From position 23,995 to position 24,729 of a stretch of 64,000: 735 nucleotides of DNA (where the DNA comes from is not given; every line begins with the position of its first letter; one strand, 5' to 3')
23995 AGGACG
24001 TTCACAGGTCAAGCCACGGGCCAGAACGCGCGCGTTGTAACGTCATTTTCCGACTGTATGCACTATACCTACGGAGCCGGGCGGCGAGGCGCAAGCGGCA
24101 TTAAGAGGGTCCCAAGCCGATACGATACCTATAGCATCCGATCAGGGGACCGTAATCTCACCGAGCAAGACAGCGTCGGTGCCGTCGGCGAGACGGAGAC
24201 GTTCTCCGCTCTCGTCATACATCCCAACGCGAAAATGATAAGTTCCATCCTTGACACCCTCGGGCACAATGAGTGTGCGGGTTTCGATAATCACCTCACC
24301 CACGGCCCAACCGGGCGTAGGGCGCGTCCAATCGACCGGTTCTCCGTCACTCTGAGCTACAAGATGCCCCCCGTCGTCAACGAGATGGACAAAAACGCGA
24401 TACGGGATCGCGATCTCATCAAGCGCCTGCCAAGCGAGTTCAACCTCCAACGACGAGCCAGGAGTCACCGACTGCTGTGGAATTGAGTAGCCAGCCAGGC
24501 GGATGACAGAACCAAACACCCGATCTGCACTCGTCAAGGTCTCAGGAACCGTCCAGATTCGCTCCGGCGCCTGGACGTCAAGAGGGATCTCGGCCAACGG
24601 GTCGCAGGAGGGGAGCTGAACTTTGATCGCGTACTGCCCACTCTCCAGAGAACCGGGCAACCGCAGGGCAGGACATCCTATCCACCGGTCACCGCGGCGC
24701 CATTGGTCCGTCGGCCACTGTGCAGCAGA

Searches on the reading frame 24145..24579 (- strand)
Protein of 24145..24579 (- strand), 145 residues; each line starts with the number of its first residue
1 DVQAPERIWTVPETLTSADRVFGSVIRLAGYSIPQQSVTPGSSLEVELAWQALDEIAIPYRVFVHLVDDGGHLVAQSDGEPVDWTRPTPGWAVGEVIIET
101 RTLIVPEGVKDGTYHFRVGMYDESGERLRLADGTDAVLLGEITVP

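Call 22: predict_structure(alignment_id=A2)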
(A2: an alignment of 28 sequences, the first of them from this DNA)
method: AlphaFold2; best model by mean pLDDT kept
length: 145 residues; sequences in the alignment: 28
mean_pLDDT: 95.7   pTM: 0.87
mean pLDDT of the five models: 95.7, 95.7, 92.7, 92.6, 92.6
residues with pLDDT >= 90: 134; 70-90: 9; 50-70: 2; < 50: 0
segments of 3 or more residues with pLDDT < 50: none
pLDDT, mean of each block of 10 residues (from residue 1): 78 96 97 98 98 97 98 98 92 97 98 98 97 97 97
secondary structure, 60 per line:
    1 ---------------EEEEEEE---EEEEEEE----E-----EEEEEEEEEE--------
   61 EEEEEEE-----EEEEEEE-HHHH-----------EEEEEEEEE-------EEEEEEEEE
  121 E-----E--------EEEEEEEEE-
elements in order: E16-22 E26-32 E43-52 E61-67 E73-79 H81-84 E96-104 E112-121 E136-144
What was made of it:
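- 24148..24579 (-): F copy 3 (aa 905-1048), the terminal copy with the full motif. This is the sequence modelled by AlphaFold. AF2 pLDDT 95.7, eight-strand sandwich (call 22).
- On CAZy carbohydrate-binding modules (any CBM family): Eight-strand sandwich with pLDDT 95.7 (call 22).
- AF2 gives pLDDT 95.7 and eight strands (call 22). One confident fold is predicted (call 22).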

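Call 25: search_protein_representatives(alignment_id=A2)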
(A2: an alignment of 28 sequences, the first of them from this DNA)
Query: 28 sequences, 142 profile positions. Proteins with E-value up to 0.001 (for the whole library): 31794; up to 1e-10: 22998; up to 1e-30: 7203. The best 150 are listed.
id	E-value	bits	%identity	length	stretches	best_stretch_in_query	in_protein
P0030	7.0e-103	356.5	-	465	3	14-137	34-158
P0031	1.3e-98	342.6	-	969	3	9-141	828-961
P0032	2.1e-98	341.9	-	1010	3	6-138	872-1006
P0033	9.1e-96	333.4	-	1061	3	9-137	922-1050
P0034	1.5e-94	329.4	-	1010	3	8-137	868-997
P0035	2.3e-93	325.6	-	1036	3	11-137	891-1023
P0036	5.9e-93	324.3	-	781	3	8-139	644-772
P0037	8.1e-93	323.8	-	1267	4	5-137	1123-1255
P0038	1.2e-92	323.3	-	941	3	17-141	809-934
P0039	1.2e-92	323.2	-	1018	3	14-140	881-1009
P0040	1.5e-92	322.9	-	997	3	12-141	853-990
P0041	2.1e-92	322.5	-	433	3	6-141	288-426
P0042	2.7e-91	318.9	-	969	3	5-141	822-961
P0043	3.5e-91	318.5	-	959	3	4-141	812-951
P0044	3.6e-91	318.5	-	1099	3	9-142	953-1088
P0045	4.2e-91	318.3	-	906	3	10-137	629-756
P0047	2.0e-90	316.1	-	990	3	10-129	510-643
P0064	3.5e-88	308.8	-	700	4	12-129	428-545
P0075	2.9e-85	299.4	-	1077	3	8-140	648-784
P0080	8.2e-85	297.9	-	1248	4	12-137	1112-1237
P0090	3.0e-83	292.8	-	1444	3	16-139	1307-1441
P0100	3.4e-82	289.4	-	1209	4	22-141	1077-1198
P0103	3.9e-82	289.2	-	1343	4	2-141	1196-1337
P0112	1.5e-81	287.3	-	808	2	10-139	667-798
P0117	4.0e-81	285.9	-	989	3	14-141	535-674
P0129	1.5e-80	284.0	-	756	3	12-142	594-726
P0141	1.1e-79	281.2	-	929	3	29-139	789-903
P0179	2.4e-77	273.7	-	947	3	13-132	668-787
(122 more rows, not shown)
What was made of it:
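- The exhaustive profile search finds 31,794 representatives at E<=1e-3 and 22,998 at E<=1e-10 (call 25).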

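Call 29: search_protein_families(library=pfam, proteins=[P0031, P0033, P0037, P0045, P0047, P0075, P0090, P0112, P0064], max_evalue=0.01)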
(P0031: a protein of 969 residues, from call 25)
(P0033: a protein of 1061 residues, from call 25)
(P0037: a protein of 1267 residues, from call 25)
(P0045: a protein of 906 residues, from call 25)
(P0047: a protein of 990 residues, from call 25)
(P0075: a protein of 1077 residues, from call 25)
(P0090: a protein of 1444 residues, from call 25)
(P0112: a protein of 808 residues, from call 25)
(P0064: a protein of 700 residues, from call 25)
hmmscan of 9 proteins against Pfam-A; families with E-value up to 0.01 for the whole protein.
P0031 (969 aa): 2 families
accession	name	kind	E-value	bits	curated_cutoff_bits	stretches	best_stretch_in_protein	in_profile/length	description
PF13231.12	PMT_2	-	1.2e-15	58.5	26.1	1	73-233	5-159/160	Dolichyl-phosphate-mannose-protein mannosyltransferase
PF02366.24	PMT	-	9.2e-08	32.4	22.7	1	74-235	66-234/245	Dolichyl-phosphate-mannose-protein mannosyltransferase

P0033 (1061 aa): 1 family
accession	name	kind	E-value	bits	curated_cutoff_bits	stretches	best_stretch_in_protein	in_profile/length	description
PF13231.12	PMT_2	-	1.3e-08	35.7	26.1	1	88-233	2-132/160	Dolichyl-phosphate-mannose-protein mannosyltransferase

P0037 (1267 aa): 2 families
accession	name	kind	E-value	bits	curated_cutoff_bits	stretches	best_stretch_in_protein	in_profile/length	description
PF10131.15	PTPS_related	-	9.9e-08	31.3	26.4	1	93-274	1-169/621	6-pyruvoyl-tetrahydropterin synthase related domain; membrane protein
PF13231.12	PMT_2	-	9.5e-07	29.6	26.1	1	99-229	5-132/160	Dolichyl-phosphate-mannose-protein mannosyltransferase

P0045 (906 aa): 0 families

P0047 (990 aa): 2 families
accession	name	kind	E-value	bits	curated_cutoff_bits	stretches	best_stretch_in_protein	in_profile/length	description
PF11028.14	TMEM260-like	-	3.6e-31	108.8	24.2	1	42-195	1-172/179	Protein O-mannosyl-transferase TMEM260-like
PF13231.12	PMT_2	-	2.2e-05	25.1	26.1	1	70-215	12-154/160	Dolichyl-phosphate-mannose-protein mannosyltransferase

P0075 (1077 aa): 1 family
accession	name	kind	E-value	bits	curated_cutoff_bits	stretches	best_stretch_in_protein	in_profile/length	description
PF11028.14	TMEM260-like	-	2.2e-35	122.5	24.2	1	172-333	1-169/179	Protein O-mannosyl-transferase TMEM260-like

P0090 (1444 aa): 2 families
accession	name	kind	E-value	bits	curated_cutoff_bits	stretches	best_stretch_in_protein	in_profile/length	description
PF10131.15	PTPS_related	-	0.00027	20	26.4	1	113-249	1-137/621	6-pyruvoyl-tetrahydropterin synthase related domain; membrane protein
PF09586.16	YfhO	-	0.00091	18.1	28.5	0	881-924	787-829/835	Bacterial membrane protein YfhO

P0112 (808 aa): 2 families
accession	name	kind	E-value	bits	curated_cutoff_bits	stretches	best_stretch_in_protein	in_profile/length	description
PF13231.12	PMT_2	-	1.5e-07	32.2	26.1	1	76-220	3-143/160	Dolichyl-phosphate-mannose-protein mannosyltransferase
PF00681.25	Plectin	-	0.0067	16.7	20.5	0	774-789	10-25/39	Plectin repeat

P0064 (700 aa): 0 families

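Call 30: fold_search(model_id=the predicted structure, library=pdb)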
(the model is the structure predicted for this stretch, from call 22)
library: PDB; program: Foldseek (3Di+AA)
matches with E <= 10: 2000; with E <= 0.001: 103
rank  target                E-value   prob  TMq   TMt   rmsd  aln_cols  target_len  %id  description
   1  1ft0_A                2.0e-05  1.00  0.44  0.48  10.0       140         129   16  CRYSTAL STRUCTURE OF TRUNCATED HUMAN RHOGDI K113A MUTANT (released 2001-05-02)
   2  8xgl_B                2.9e-05  1.00  0.51  0.58   6.2       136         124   13  Structure of the Magnaporthe oryzae effector NIS1 (released 2024-09-18)
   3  6r4n_B                5.5e-05  1.00  0.47  0.48   4.8       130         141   13  Crystal structure of S. cerevisia Niemann-Pick type C protein NPC2 with ergosterol bound (released 2019-09-25)
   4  2jht_A                5.8e-05  1.00  0.46  0.48   4.6       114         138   15  CRYSTAL STRUCTURE OF RHOGDI K135T,K138T,K141T MUTANT (released 2007-05-08)
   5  6r4m_B                6.5e-05  1.00  0.50  0.50   4.6       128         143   13  Crystal structure of S. cerevisia Niemann-Pick type C protein NPC2 (released 2019-09-25)
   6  6r4n_E                6.5e-05  1.00  0.50  0.50   4.6       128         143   13  Crystal structure of S. cerevisia Niemann-Pick type C protein NPC2 with ergosterol bound (released 2019-09-25)
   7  6r4m_C                7.3e-05  1.00  0.48  0.47   4.8       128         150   12  Crystal structure of S. cerevisia Niemann-Pick type C protein NPC2 (released 2019-09-25)
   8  8xrv_F                7.7e-05  1.00  0.55  0.12   4.1       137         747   14  The crystal structure of a GH3 enzyme CcBgl3B with glucose (released 2024-04-10)
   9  6r4n_H                7.7e-05  1.00  0.48  0.48   4.7       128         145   12  Crystal structure of S. cerevisia Niemann-Pick type C protein NPC2 with ergosterol bound (released 2019-09-25)
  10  1ft3_A                8.1e-05  1.00  0.44  0.49   7.6       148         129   14  CRYSTAL STRUCTURE OF TRUNCATED RHOGDI K141A MUTANT (released 2001-05-02)
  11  8xgl_A                9.5e-05  1.00  0.47  0.56   6.2       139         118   14  Structure of the Magnaporthe oryzae effector NIS1 (released 2024-09-18)
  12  8xrt_B                1.0e-04  1.00  0.56  0.12   3.4       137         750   15  The crystal structure of a GH3 enzyme CcBgl3B (released 2024-04-10)
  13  6r4n_A                1.0e-04  1.00  0.49  0.50   4.6       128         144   13  Crystal structure of S. cerevisia Niemann-Pick type C protein NPC2 with ergosterol bound (released 2019-09-25)
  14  5kwy_C                1.1e-04  1.00  0.57  0.61   4.4       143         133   10  Structure of human NPC1 middle lumenal domain bound to NPC2 (released 2016-08-24)
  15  8xrt_A                1.1e-04  1.00  0.55  0.13   4.1       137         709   14  The crystal structure of a GH3 enzyme CcBgl3B (released 2024-04-10)
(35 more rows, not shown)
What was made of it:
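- On ML / RhoGDI lipid-binding sandwiches: Foldseek TM-scores are 0.44-0.58 (call 30).
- The best Foldseek matches are RhoGDI and NPC2/ML domains at E 2e-5 to 1e-4 (call 30).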

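Call 44: find_related_loci(query=A3, collection=genome_contigs, flank=3500)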
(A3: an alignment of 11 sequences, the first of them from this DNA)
Query A3 (145 aa) in genome_contigs; peptide patterns used: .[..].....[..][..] (x = any residue, [..] = any of these).
599 stretches matched a pattern (row limit reached: there are more); 589 encode a relative of the query (tblastn E <= 1e-3); the best 80 are kept; 80 distinct loci.
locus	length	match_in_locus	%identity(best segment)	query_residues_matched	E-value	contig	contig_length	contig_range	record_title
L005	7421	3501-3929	52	2-144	6e-45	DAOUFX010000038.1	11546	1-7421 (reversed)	MAG TPA_asm: Anaerolineae bacterium isolate R24_80 k131_487826, whole genome shotgun sequence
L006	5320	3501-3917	56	1-142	5e-44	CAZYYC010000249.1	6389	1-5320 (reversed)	MAG TPA_asm: uncultured Anaerolineales bacterium isolate SRP241326_co1_43 genome assembly, contig: NODE_14709_length_638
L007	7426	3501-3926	54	2-144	8e-43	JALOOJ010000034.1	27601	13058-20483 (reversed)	MAG: Anaerolineae bacterium isolate Prado100 scaffold_1578, whole genome shotgun sequence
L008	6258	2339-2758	51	1-144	7e-42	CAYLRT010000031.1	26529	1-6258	MAG TPA_asm: uncultured Anaerolineales bacterium isolate binchicken_co19_453 genome assembly, contig: NODE_2630_length_2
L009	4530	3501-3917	50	2-145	1e-42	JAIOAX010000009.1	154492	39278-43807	MAG: Chloroflexota bacterium isolate S1bins75 c_000000000009, whole genome shotgun sequence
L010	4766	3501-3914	51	2-144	2e-42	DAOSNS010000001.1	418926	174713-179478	MAG TPA_asm: Anaerolineae bacterium isolate AMR_MDS_2365 NODE_2_length_418926_cov_84.891516, whole genome shotgun sequen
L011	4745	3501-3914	49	2-144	7e-40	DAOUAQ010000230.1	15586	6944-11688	MAG TPA_asm: Anaerolineae bacterium isolate H66_674 k113_194815, whole genome shotgun sequence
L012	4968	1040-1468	48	2-144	7e-39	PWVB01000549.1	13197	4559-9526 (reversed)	MAG: Anaerolineae bacterium isolate CSSed11_269R1 CS-Sed11-C6832, whole genome shotgun sequence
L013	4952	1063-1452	53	2-139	7e-40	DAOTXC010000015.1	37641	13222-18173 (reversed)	MAG TPA_asm: Anaerolineae bacterium isolate H19_217 k113_214697, whole genome shotgun sequence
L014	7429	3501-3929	46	2-144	2e-36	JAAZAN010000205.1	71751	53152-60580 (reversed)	MAG: Chloroflexota bacterium isolate AS06rmzACSIP_429 352425_AS06, whole genome shotgun sequence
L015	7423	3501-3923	50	1-139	1e-35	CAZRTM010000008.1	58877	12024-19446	MAG TPA_asm: uncultured Ardenticatenaceae bacterium isolate SRP263527_co1_253 genome assembly, contig: NODE_328_length_5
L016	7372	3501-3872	50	2-128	5e-35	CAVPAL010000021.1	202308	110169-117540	MAG: uncultured Chloroflexia bacterium isolate MFD09964.bin.1.113 genome assembly, contig: contig_6190, whole genome sho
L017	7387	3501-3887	48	2-129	2e-34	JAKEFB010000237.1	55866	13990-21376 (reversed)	MAG: Chloroflexota bacterium isolate PMV_2.24 PMV_2.24.k101_2556727, whole genome shotgun sequence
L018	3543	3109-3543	44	2-143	7e-32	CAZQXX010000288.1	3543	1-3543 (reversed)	MAG TPA_asm: uncultured Anaerolineales bacterium isolate SRP319275_co2_291 genome assembly, contig: NODE_34153_length_35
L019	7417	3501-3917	47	2-133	1e-30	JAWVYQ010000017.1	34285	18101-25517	MAG: Candidatus Promineifilaceae bacterium isolate HN14.bin.7 k141_136811_length_34285_cov_29.7021, whole genome shotgun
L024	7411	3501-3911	41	2-139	2e-28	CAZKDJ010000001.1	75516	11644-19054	MAG TPA_asm: uncultured Anaerolineales bacterium isolate binchicken_co116_320 genome assembly, contig: NODE_212_length_7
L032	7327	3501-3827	46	26-134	6e-27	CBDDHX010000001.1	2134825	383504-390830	MAG: Caldilineaceae bacterium isolate 9736b05d-4052-4238-9011-8c8baa34df0f genome assembly, contig: contig_1, whole geno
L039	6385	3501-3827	45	22-129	3e-26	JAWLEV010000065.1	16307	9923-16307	MAG: Anaerolineae bacterium isolate 20BLK6-1.bin.88 NODE_3541_length_16307_cov_16.212117, whole genome shotgun sequence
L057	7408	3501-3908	40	6-130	6e-24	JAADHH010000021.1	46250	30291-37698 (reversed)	MAG: Chloroflexota bacterium isolate M_MetaBat.175 contig-127_1087, whole genome shotgun sequence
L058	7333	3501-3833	42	21-130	8e-24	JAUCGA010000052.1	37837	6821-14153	Anaerolineales bacterium HSG25 NODE_79_length_37837, whole genome shotgun sequence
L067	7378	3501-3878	38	19-144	4e-23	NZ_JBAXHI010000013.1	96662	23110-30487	MAG: Candidatus Chlorohelix sp. isolate ELA319 MAG319_13, whole genome shotgun sequence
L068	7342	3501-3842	45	17-128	5e-23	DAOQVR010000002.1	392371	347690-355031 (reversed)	MAG TPA_asm: Anaerolineae bacterium isolate AMR_MDS_1083 NODE_7_length_392371_cov_24.609575, whole genome shotgun sequen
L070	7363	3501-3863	42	28-144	3e-23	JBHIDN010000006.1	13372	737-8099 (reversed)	MAG: Anaerolineae bacterium isolate b3.sp3_bin.49 NODE_1431_length_13372_cov_6.386423, whole genome shotgun sequence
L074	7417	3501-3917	36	1-139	5e-23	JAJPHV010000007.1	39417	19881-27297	MAG: Chloroflexota bacterium isolate Centralia_MAG_208 k107_1319684, whole genome shotgun sequence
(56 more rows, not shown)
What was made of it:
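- Tried and rejected: A narrower copy-3 alignment (A3) worked (call 44), but it biases the taxonomic sample towards relatives of F3.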

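Call 45: search_protein_families(library=pfam, alignment_id=A2, max_evalue=10)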
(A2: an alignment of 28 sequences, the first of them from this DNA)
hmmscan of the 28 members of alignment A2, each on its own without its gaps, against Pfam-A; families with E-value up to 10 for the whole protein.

A. member 1, seq(145 aa): 1 family
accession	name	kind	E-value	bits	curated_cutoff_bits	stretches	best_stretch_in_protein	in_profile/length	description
PF15418.12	DUF4625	-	0.024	15.4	27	1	100-127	94-121/131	Domain of unknown function (DUF4625)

B. families by the number of members that match (of 28 scanned): 14 families
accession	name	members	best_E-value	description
PF25529.1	Ig_ENGASE1_C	4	0.062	ENGASE1-like, C-terminal immunoglobulin-like domain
PF16116.10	DUF4832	2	0.0057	Domain of unknown function (DUF4832)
PF15418.12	DUF4625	2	0.024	Domain of unknown function (DUF4625)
PF16158.11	N_BRCA1_IG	1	0.045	Ig-like domain from next to BRCA1 gene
PF21226.3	MalQ_N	1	0.099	MalQ N-terminal beta sandwich domain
PF23781.1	Phage_TAC_16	1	0.11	Phage tail assembly chaperone protein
PF02221.20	E1_DerP2_DerF2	1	0.12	ML domain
PF24816.2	Ig_CFAP65__9th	1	0.13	Cilia- and flagella-associated protein 65-like, Ig-like domain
PF00681.25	Plectin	1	0.14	Plectin repeat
PF24318.1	DUF7490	1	0.18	Domain of unknown function (DUF7490)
PF25249.1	Ig_CFAP65_7th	1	0.19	CFAP65, seventh Ig-like domain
PF19077.6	Big_13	1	0.19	Bacterial Ig-like domain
PF24991.2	Ig_NUP210_4th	1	0.21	NUP210 forth Ig-like domain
PF10417.14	1-cysPrx_C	1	1.7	C-terminal domain of 1-Cys peroxiredoxin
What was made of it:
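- On CAZy carbohydrate-binding modules (any CBM family): A Pfam scan of 28 module copies at E<=10 returns only marginal Ig-like families and no CBM (call 45).
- On ML / RhoGDI lipid-binding sandwiches: Pfam ML matches 1 of 28 copies at E 0.12 (call 45).
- Closest known: Wzt C-terminal O-antigen-binding domain of the Wzm-Wzt ABC transporter. Different: Sequence identity is 11-13%, there is no Pfam match (call 45), and many unrelated sandwiches score the same Z.
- No CBM or other Pfam family matches by sequence (call 45). One module hits Pfam ML at E 0.12 (call 45).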

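Call 48: search_protein_families(library=pfam, proteins=[L024:3710-6364:+, L032:1497-3872:+, L039:1338-3902:+, L057:1407-3956:+, L058:1227-3905:+, L058:4054-6624:+, L067:1563-3890:+, L068:1191-3920:+, L070:1752-3887:+, L074:1092-3938:+], max_evalue=0.01)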
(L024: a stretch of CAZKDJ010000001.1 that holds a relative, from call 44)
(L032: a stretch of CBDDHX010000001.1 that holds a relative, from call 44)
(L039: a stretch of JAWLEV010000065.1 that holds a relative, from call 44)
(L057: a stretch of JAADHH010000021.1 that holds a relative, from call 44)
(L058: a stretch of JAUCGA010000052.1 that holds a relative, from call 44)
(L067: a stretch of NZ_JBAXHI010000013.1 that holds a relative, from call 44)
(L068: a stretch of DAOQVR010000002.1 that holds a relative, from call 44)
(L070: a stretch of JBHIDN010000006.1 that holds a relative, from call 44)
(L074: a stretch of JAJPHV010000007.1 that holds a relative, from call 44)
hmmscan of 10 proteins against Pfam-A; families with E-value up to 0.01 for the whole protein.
L024:3710-6364:+ (885 aa): 3 families
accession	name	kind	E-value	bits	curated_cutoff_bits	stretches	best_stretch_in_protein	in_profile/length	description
PF09852.15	DUF2079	-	1.8e-06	27.8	28.2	1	149-322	40-201/459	Predicted membrane protein (DUF2079)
PF13231.12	PMT_2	-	9.4e-05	23.1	26.1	1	175-312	22-154/160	Dolichyl-phosphate-mannose-protein mannosyltransferase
PF09586.16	YfhO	-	0.0022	16.9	28.5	1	176-335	91-250/835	Bacterial membrane protein YfhO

L032:1497-3872:+ (792 aa): 0 families

L039:1338-3902:+ (855 aa): 1 family
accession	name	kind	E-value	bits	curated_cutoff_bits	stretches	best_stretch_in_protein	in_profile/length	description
PF13231.12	PMT_2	-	7.6e-08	33.2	26.1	1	129-269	2-143/160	Dolichyl-phosphate-mannose-protein mannosyltransferase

L057:1407-3956:+ (850 aa): 1 family
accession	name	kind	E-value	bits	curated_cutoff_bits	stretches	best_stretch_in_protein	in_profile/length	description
PF09852.15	DUF2079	-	6.9e-58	197.3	28.2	1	67-484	2-422/459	Predicted membrane protein (DUF2079)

L058:1227-3905:+ (893 aa): 2 families
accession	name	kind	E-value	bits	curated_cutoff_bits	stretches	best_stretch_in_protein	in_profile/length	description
PF13231.12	PMT_2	-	2.3e-05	25.1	26.1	1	157-232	52-127/160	Dolichyl-phosphate-mannose-protein mannosyltransferase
PF00681.25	Plectin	-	0.0067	16.7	20.5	0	716-730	11-25/39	Plectin repeat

L058:4054-6624:+ (857 aa): 2 families
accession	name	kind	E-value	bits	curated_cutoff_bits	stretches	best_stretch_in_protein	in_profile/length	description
PF13231.12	PMT_2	-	4.3e-10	40.5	26.1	1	89-223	5-131/160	Dolichyl-phosphate-mannose-protein mannosyltransferase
PF02366.24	PMT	-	1.5e-08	35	22.7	1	90-255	66-225/245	Dolichyl-phosphate-mannose-protein mannosyltransferase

L067:1563-3890:+ (776 aa): 2 families
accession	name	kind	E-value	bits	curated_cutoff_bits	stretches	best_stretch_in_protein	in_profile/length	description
PF13231.12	PMT_2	-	2.1e-11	44.7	26.1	1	223-357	25-156/160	Dolichyl-phosphate-mannose-protein mannosyltransferase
PF02366.24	PMT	-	4.9e-11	43.1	22.7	1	214-327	75-195/245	Dolichyl-phosphate-mannose-protein mannosyltransferase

L068:1191-3920:+ (910 aa): 1 family
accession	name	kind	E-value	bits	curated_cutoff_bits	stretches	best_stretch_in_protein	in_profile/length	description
PF13231.12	PMT_2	-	1.4e-06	29.1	26.1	1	101-230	3-132/160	Dolichyl-phosphate-mannose-protein mannosyltransferase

L070:1752-3887:+ (712 aa): 0 families

L074:1092-3938:+ (949 aa): 1 family
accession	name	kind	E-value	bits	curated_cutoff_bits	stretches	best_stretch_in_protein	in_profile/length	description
PF13231.12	PMT_2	-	3.3e-07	31.1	26.1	1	118-275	3-157/160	Dolichyl-phosphate-mannose-protein mannosyltransferase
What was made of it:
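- Of 19 non-window carriers scanned against Pfam, 15 hit PMT_2, PMT, PTPS_related, YfhO, TMEM260-like or DUF2079, four had no hit, and none had a non-GT-C domain (calls 29, 48).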

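Call 52: find_homologous_proteins(query=A4, max_evalue=0.00001)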
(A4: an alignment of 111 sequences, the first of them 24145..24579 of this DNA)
Query A4 (111 sequences) (145 aa, profile of the alignment): 43 proteins with E <= 0.00001 among 7051 candidates.
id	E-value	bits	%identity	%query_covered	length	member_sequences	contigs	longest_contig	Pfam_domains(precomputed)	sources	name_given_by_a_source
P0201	1.7e-73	263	42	99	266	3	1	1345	-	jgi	-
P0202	2.0e-66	240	44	94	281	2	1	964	-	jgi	-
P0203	3.1e-63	230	44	88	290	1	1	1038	-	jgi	jgi:hypothetical protein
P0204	4.8e-63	229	43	96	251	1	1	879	-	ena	-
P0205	3.2e-61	223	39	95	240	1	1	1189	-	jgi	jgi:hypothetical protein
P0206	6.4e-60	219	40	95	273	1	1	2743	-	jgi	-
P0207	6.4e-60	219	47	63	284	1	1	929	-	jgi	jgi:hypothetical protein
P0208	1.2e-59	218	39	88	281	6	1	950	-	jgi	jgi:hypothetical protein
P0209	9.9e-57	209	48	95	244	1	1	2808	-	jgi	jgi:hypothetical protein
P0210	3.7e-56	207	42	88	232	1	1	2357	-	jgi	jgi:hypothetical protein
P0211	2.0e-54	201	43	84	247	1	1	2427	-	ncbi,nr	ncbi:MAG: hypothetical protein KDE51_01040, partial [Anaerolineales bacterium]|nr:hypothetical prote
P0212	2.8e-54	201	37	99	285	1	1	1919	-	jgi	-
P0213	4.3e-53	197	41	95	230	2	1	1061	-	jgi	-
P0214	9.5e-50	186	38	92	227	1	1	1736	-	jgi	jgi:hypothetical protein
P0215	4.1e-48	181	42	88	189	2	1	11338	-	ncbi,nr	ncbi:MAG TPA: hypothetical protein PLK31_03260, partial [Chloroflexota bacterium]|nr:hypothetical pr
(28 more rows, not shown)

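Call 80: list_cluster_members(proteins=[P0045, P0064, P0080, P0100, P0103, P0112, P0117, P0129, P0141, P0179])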
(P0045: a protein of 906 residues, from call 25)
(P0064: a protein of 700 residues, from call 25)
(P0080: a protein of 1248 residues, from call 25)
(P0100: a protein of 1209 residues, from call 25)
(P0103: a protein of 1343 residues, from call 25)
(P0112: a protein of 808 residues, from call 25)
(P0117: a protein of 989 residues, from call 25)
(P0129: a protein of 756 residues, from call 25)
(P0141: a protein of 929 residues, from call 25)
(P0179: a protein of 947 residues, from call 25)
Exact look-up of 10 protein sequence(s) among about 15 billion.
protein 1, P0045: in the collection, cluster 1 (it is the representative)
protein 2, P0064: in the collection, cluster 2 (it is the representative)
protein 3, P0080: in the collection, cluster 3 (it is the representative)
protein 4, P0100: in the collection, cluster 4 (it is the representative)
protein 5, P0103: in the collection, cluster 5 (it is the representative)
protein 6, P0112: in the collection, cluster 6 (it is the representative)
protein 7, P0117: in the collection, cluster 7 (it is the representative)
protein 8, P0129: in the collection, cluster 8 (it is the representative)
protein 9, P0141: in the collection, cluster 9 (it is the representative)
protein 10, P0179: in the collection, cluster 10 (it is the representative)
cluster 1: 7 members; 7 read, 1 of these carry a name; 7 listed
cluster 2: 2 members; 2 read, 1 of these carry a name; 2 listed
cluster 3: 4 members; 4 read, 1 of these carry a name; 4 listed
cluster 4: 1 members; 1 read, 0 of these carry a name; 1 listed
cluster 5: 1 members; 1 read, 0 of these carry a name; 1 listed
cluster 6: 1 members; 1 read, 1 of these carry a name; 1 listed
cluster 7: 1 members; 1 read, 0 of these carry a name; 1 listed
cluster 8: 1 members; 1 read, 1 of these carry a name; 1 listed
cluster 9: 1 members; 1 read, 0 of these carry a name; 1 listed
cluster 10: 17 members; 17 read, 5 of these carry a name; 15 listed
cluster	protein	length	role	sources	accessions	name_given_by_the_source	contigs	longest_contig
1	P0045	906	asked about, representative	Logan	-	-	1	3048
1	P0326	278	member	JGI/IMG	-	Gpi18-like mannosyltransferase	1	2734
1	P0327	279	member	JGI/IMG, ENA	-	-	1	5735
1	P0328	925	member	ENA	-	-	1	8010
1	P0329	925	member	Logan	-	-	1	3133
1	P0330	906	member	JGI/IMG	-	-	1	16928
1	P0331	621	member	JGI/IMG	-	-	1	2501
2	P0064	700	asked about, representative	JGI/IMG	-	hypothetical protein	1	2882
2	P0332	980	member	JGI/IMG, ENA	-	-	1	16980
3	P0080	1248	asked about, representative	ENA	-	-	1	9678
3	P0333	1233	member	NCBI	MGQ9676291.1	MAG: hypothetical protein ACUVX1_11570 [Chloroflexota bacterium]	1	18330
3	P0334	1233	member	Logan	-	-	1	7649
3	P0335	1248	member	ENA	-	-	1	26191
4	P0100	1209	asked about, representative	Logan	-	-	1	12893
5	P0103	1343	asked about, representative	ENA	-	-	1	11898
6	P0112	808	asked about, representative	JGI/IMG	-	hypothetical protein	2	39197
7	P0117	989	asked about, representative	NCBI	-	-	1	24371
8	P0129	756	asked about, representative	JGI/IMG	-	hypothetical protein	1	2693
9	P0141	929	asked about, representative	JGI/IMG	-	-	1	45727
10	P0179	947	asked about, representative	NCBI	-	-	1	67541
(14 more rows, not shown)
